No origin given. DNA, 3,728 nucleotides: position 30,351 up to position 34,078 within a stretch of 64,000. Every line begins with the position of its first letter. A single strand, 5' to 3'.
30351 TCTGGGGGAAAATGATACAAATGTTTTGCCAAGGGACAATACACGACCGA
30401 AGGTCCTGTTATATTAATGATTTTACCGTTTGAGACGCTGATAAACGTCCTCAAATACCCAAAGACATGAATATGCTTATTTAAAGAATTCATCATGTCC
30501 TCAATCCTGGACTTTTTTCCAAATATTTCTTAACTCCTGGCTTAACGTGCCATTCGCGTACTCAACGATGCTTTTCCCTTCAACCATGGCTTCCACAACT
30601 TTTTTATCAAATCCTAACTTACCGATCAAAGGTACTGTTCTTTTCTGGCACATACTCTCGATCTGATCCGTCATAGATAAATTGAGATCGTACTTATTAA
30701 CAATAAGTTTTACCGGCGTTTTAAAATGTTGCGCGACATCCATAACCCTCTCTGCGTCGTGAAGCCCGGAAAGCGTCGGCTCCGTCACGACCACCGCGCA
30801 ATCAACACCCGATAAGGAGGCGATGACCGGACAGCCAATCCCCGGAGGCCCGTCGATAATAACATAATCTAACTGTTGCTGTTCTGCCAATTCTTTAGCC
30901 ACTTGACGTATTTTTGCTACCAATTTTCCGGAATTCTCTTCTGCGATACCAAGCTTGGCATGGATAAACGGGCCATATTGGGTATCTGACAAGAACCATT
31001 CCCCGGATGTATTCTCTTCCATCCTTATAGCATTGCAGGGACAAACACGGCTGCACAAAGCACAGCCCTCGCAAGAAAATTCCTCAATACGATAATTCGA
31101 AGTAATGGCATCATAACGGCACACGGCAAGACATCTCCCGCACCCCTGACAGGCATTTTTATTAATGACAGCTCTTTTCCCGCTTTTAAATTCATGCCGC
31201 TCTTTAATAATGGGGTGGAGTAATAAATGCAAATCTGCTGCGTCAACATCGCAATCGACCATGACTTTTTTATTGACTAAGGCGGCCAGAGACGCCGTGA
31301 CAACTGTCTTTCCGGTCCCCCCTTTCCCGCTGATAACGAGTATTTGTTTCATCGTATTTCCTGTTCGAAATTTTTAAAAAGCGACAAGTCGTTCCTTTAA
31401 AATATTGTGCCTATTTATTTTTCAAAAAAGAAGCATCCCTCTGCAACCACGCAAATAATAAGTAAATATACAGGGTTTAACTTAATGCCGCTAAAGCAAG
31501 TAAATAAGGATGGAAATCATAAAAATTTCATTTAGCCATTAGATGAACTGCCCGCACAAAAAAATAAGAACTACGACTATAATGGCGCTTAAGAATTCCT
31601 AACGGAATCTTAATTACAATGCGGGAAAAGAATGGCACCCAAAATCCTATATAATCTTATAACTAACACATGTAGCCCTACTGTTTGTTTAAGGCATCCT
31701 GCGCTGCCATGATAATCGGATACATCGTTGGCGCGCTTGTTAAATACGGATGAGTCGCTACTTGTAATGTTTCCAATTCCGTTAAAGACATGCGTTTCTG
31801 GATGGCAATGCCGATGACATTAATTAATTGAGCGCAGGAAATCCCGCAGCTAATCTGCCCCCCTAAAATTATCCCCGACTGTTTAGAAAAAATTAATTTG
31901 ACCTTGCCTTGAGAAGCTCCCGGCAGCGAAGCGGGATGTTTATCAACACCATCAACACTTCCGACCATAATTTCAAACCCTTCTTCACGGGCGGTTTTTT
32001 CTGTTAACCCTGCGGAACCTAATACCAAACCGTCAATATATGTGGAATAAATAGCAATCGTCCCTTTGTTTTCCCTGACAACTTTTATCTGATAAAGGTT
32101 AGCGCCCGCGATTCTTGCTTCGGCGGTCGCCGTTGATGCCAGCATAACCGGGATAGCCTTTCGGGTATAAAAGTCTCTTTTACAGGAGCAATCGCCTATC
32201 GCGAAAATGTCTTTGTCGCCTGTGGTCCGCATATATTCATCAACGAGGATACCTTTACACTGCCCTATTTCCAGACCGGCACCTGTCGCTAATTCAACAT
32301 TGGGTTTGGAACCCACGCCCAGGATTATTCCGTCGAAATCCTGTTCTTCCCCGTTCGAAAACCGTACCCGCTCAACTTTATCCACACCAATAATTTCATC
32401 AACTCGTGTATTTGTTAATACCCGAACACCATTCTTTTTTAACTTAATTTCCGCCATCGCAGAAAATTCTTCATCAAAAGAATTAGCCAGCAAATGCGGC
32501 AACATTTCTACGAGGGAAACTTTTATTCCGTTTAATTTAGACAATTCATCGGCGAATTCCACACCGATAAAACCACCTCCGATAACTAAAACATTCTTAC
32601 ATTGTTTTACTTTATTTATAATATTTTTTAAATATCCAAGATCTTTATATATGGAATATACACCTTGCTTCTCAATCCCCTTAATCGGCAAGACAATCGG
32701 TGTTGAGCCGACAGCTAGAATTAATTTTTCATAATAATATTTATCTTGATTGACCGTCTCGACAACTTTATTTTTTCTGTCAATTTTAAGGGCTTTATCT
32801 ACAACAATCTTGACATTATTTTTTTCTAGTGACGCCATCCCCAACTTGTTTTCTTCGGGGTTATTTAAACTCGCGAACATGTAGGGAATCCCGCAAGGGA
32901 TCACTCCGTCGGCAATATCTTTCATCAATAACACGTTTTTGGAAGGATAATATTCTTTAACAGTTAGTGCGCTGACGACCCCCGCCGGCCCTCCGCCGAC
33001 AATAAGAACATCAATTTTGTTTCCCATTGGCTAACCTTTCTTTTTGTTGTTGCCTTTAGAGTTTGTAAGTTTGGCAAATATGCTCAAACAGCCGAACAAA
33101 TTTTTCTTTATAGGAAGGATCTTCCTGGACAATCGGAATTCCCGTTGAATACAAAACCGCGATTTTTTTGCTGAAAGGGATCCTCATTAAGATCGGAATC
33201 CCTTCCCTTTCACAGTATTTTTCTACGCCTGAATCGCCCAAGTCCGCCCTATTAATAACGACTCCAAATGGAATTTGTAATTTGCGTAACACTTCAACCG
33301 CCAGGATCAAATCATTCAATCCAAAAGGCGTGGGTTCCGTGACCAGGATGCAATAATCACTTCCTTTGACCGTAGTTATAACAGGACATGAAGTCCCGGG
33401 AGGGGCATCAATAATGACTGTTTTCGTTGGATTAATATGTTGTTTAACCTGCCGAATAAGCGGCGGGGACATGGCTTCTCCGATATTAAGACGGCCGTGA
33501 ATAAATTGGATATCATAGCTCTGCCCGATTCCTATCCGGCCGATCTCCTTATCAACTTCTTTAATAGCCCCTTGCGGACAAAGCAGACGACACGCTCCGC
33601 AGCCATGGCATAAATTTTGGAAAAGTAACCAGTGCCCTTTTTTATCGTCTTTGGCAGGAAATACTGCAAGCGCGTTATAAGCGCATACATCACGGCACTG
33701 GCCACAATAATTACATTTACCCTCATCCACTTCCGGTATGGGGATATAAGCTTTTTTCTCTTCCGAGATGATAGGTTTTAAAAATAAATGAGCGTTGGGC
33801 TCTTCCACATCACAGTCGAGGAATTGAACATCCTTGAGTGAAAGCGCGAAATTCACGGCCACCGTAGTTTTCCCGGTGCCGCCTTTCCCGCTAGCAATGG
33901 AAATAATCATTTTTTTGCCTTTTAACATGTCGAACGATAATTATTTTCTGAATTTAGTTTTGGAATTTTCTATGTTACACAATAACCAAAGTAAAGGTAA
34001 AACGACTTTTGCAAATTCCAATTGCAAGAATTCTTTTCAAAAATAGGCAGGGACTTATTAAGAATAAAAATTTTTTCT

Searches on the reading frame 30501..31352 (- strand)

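Call 53: search_protein_families(library=pfam, proteins=[window:30501-31352:-], max_evalue=0.00001)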
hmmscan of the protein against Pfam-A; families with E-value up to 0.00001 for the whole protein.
window:30501-31352:- (283 aa): 10 families
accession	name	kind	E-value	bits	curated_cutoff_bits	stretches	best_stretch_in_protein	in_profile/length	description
PF10609.15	ParA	-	8.3e-18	65.1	27.1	1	148-281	100-245/246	NUBPL iron-transfer P-loop NTPase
PF01656.29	CbiA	-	2.1e-15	57.2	25.4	1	4-261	1-124/125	CobQ/CobB/MinD/ParA nucleotide binding domain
PF12838.12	Fer4_7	-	2.1e-10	41.3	27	0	51-82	21-52/52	4Fe-4S dicluster domain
PF00037.32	Fer4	-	5.8e-10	39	21.1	0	62-84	2-24/24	4Fe-4S binding domain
PF14697.11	Fer4_21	-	1.7e-09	38.1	35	1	61-111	1-59/59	4Fe-4S dicluster domain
PF13614.12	AAA_31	-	1.7e-08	35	27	0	158-212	115-169/177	AAA domain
PF12837.12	Fer4_6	-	1.8e-07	31.2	25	0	61-83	2-24/24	4Fe-4S binding domain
PF13484.11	Fer4_16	-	7.5e-07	30.3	30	0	94-113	2-22/66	4Fe-4S double cluster binding domain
PF25160.1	LdpA_Fe-S-bd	-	1.7e-06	28.2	27.6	0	63-85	23-45/49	LdpA Fe-S cluster-binding domain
PF00142.24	Fer4_NifH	-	5.9e-06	26.4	25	0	151-282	106-245/271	4Fe-4S iron sulfur cluster binding proteins, NifH/frxC family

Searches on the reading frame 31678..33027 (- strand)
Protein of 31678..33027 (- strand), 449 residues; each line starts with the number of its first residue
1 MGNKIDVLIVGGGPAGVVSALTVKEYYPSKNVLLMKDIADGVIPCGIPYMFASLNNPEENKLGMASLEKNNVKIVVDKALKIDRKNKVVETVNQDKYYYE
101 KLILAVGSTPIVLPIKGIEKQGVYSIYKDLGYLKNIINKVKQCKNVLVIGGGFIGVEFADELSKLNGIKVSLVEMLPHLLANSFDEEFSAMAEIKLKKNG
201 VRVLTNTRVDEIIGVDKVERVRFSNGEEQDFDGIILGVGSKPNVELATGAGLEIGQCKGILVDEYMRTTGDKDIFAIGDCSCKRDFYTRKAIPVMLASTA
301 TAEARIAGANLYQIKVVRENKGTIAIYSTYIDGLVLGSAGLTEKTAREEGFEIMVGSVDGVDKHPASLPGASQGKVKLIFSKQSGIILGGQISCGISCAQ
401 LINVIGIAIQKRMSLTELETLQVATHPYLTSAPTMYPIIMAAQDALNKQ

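Call 53: search_protein_families(library=pfam, proteins=[window:31678-33027:-], max_evalue=0.00001)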
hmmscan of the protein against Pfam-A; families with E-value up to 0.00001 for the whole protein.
window:31678-33027:- (449 aa): 7 families
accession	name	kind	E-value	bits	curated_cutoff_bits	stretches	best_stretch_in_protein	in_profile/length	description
PF07992.20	Pyr_redox_2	-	1.2e-59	202.6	26.1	1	6-303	2-290/291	Pyridine nucleotide-disulphide oxidoreductase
PF00070.33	Pyr_redox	-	7.6e-21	74.9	22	1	145-225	1-81/82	Pyridine nucleotide-disulphide oxidoreductase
PF02852.28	Pyr_redox_dim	-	2.9e-14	53.6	25.3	1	334-432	9-105/110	Pyridine nucleotide-disulphide oxidoreductase, dimerisation domain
PF13738.12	Pyr_redox_3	-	3.1e-12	46.8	30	1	83-278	110-305/305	Pyridine nucleotide-disulphide oxidoreductase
PF01266.30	DAO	-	5e-09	36.6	27.9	0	146-175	2-30/353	FAD dependent oxidoreductase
PF03486.20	HI0933_like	-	1.1e-07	31.9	50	0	6-34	2-28/244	HI0933-like protein Rossmann domain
PF13450.12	NAD_binding_8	-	5.1e-06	27.1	21.9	0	148-188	1-40/68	NAD(P)-binding Rossmann-like domain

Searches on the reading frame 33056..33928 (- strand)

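Call 53: search_protein_families(library=pfam, proteins=[window:33056-33928:-], max_evalue=0.00001)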
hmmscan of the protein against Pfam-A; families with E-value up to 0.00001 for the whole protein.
window:33056-33928:- (290 aa): 8 families
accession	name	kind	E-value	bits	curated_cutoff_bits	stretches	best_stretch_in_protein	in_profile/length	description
PF10609.15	ParA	-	1.5e-17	64.3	27.1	2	6-50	3-51/246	NUBPL iron-transfer P-loop NTPase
PF01656.29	CbiA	-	5.9e-15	55.8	25.4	1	9-266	1-125/125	CobQ/CobB/MinD/ParA nucleotide binding domain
PF00037.32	Fer4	-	2.7e-11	43.2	21.1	0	105-123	6-24/24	4Fe-4S binding domain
PF13614.12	AAA_31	-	8.6e-09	36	27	0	8-33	3-28/177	AAA domain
PF12838.12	Fer4_7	-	1.5e-08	35.4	27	1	71-121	1-52/52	4Fe-4S dicluster domain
PF14697.11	Fer4_21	-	6.5e-07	29.8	35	1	67-122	3-57/59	4Fe-4S dicluster domain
PF13484.11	Fer4_16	-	6.7e-07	30.4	30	0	107-127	2-22/66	4Fe-4S double cluster binding domain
PF13187.11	Fer4_9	-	1.1e-06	29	27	0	71-122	1-52/52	4Fe-4S dicluster domain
